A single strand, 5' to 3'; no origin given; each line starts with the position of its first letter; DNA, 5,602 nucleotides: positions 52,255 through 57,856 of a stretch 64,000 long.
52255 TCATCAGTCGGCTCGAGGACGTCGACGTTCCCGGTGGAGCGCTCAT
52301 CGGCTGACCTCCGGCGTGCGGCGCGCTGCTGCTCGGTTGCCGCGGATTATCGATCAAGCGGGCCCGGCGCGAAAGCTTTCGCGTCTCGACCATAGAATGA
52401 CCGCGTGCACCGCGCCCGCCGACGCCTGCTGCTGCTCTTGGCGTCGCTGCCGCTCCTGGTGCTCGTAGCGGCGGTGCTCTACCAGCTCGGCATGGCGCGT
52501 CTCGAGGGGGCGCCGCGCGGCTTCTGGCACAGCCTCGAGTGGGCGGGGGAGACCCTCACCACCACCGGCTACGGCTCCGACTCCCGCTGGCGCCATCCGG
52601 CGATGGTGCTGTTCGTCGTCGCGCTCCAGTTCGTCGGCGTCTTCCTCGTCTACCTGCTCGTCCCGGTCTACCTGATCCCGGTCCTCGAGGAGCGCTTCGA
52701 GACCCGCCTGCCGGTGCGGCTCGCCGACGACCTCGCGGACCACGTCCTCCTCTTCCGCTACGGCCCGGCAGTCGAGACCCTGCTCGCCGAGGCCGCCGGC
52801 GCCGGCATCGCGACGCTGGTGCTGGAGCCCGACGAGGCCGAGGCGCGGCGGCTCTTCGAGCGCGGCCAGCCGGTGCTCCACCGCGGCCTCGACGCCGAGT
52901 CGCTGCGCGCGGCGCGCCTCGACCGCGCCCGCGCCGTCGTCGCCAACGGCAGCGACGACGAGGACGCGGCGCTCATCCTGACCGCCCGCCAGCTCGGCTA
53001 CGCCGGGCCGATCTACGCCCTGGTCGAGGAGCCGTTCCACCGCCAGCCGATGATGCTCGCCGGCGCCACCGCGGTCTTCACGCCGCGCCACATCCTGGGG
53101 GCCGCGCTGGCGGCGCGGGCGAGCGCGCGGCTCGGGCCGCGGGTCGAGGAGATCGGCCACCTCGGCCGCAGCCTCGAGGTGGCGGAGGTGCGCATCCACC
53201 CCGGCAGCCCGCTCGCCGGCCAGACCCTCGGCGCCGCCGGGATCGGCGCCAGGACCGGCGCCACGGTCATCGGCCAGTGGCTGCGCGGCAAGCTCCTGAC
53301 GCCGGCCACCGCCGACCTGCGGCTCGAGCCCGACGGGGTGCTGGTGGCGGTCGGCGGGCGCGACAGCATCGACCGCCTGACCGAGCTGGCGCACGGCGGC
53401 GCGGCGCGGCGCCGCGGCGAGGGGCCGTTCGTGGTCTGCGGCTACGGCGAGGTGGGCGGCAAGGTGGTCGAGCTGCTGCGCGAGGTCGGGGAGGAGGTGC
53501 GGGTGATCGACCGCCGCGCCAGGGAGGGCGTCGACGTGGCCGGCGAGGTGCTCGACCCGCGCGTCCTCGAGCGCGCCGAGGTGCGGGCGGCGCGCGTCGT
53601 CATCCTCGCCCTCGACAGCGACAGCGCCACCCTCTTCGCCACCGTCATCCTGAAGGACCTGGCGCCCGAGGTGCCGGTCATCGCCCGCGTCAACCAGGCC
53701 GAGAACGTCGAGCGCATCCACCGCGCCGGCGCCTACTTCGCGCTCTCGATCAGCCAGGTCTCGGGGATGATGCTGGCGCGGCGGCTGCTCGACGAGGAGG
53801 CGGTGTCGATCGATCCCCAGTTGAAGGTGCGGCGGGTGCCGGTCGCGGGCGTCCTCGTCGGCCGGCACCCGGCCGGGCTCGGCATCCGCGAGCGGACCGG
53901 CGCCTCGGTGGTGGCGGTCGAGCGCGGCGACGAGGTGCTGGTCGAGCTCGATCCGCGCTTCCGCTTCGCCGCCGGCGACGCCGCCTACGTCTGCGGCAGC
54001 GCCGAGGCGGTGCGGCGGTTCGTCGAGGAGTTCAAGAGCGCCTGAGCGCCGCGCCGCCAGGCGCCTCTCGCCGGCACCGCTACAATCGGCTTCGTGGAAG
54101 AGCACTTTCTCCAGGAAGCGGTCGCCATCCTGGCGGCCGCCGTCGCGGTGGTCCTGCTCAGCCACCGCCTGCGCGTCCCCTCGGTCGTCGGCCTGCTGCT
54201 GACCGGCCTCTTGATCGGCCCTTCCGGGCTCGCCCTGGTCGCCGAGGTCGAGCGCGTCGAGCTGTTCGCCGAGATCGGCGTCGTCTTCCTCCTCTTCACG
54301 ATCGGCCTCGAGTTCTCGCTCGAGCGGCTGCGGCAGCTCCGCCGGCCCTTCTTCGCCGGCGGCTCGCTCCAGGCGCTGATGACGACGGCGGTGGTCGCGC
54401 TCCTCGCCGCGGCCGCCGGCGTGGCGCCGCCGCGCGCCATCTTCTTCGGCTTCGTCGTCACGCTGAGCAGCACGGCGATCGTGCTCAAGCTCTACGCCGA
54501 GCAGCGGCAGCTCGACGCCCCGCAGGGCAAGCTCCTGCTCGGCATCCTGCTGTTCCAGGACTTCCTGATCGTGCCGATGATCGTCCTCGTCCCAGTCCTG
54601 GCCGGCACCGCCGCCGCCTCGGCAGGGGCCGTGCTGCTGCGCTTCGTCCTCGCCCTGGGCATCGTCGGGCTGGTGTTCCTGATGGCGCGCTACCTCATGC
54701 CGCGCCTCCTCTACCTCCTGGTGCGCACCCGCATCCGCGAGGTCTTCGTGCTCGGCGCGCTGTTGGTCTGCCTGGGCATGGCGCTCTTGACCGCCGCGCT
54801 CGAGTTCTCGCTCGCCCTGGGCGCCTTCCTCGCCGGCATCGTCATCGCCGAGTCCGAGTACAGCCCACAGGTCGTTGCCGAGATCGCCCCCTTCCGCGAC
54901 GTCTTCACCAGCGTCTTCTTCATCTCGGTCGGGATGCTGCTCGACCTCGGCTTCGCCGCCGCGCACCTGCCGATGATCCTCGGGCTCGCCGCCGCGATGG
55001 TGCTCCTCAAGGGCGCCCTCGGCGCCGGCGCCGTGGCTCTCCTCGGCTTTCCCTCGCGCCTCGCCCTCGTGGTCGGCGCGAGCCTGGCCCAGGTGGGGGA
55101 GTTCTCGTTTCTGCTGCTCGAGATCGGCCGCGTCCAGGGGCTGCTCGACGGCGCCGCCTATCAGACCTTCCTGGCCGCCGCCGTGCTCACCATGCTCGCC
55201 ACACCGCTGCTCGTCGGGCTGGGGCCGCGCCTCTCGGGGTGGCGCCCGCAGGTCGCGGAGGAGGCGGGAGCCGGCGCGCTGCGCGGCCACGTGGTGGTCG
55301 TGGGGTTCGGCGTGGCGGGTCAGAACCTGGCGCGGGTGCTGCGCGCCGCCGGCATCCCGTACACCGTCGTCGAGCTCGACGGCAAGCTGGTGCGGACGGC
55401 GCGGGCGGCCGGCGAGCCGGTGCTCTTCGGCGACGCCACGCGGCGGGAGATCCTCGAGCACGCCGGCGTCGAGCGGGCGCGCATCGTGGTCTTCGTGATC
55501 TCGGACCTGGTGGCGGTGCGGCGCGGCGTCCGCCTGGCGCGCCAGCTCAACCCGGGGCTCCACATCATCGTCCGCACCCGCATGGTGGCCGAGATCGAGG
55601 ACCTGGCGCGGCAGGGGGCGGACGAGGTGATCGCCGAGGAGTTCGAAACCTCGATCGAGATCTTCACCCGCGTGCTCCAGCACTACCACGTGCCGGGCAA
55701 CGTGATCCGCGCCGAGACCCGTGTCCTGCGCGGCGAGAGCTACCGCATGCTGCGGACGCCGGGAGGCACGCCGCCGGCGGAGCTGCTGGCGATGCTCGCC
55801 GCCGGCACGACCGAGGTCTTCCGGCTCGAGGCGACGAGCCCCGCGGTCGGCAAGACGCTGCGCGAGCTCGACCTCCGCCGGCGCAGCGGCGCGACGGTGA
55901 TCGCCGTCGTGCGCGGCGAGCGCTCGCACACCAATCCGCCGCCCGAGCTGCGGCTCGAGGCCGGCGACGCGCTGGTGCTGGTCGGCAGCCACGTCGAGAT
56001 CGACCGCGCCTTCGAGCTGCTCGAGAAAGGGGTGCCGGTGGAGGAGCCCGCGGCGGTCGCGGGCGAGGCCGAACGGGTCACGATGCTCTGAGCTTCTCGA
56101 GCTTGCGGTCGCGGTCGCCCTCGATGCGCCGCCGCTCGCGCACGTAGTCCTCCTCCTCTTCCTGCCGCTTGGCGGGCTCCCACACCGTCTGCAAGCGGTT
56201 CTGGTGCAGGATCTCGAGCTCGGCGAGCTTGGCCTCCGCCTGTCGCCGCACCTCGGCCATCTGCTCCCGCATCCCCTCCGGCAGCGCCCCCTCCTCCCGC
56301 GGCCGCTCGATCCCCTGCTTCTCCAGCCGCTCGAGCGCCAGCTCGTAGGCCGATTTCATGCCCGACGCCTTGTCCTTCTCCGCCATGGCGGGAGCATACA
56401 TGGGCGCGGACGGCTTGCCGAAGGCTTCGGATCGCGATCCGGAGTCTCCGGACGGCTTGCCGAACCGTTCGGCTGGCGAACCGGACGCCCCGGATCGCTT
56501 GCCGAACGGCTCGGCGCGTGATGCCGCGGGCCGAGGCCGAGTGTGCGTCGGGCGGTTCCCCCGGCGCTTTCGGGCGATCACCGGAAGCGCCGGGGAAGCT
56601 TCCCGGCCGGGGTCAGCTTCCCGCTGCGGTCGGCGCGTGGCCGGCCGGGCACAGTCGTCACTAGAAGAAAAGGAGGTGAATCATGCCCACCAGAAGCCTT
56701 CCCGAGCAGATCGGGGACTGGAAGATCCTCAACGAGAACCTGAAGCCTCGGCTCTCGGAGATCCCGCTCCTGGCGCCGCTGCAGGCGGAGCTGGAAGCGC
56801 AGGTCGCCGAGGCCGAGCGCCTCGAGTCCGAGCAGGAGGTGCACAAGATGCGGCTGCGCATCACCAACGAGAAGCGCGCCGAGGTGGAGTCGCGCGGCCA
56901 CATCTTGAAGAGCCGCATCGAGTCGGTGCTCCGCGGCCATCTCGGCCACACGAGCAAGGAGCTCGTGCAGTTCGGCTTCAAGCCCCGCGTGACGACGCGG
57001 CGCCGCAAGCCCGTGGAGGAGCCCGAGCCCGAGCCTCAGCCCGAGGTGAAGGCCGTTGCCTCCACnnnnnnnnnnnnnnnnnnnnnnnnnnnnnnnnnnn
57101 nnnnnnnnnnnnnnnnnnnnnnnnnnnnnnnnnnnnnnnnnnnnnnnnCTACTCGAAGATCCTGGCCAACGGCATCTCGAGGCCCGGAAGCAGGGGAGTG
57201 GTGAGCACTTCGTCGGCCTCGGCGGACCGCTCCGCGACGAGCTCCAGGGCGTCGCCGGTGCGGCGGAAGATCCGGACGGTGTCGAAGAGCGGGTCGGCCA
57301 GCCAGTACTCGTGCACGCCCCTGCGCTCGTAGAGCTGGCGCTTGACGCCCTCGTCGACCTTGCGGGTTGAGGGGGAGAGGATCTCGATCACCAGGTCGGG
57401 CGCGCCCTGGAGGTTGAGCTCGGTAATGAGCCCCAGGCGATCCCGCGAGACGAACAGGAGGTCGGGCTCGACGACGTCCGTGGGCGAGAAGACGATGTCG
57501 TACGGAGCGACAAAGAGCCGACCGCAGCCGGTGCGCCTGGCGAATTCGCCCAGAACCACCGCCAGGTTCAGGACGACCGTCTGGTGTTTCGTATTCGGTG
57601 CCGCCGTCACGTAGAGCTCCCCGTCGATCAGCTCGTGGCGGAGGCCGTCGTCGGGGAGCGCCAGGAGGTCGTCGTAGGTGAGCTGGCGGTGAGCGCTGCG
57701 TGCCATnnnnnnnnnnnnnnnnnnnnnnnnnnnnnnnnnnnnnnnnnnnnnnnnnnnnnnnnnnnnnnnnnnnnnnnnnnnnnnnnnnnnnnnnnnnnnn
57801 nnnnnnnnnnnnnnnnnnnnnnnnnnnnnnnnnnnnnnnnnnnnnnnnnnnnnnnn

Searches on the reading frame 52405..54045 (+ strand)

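Call 33: search_protein_families(library=pfam, proteins=[window:52405-54045:+], max_evalue=0.001)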
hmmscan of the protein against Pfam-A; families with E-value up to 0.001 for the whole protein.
window:52405-54045:+ (546 aa): 4 families
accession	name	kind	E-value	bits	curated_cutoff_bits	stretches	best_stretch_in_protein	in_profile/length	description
PF02254.24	TrkA_N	-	7.1e-31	107.4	23.8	2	342-446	1-113/116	TrkA-N domain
PF02080.26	TrkA_C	-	2.1e-21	76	27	2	259-328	1-69/71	TrkA-C domain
PF13478.12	XdhC_C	-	0.00055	20.9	29.7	0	343-416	2-65/125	XdhC Rossmann domain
PF07885.22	Ion_trans_2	-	0.00081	19.7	22.5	0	20-86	8-70/79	Ion channel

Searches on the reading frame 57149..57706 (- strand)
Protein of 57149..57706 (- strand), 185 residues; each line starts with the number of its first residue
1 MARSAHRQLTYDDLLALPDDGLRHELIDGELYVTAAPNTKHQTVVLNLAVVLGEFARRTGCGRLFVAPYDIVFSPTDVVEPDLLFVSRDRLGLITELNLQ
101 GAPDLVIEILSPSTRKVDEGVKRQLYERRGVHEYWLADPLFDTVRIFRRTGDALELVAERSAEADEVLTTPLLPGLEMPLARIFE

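Call 34: search_protein_families(library=pfam, proteins=[window:57149-57706:-], max_evalue=0.001)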
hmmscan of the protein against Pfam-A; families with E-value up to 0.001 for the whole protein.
window:57149-57706:- (185 aa): 1 family
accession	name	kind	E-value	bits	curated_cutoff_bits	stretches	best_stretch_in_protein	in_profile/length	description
PF05685.18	Uma2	-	1.1e-34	119.9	27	1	12-180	2-171/172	Putative restriction endonuclease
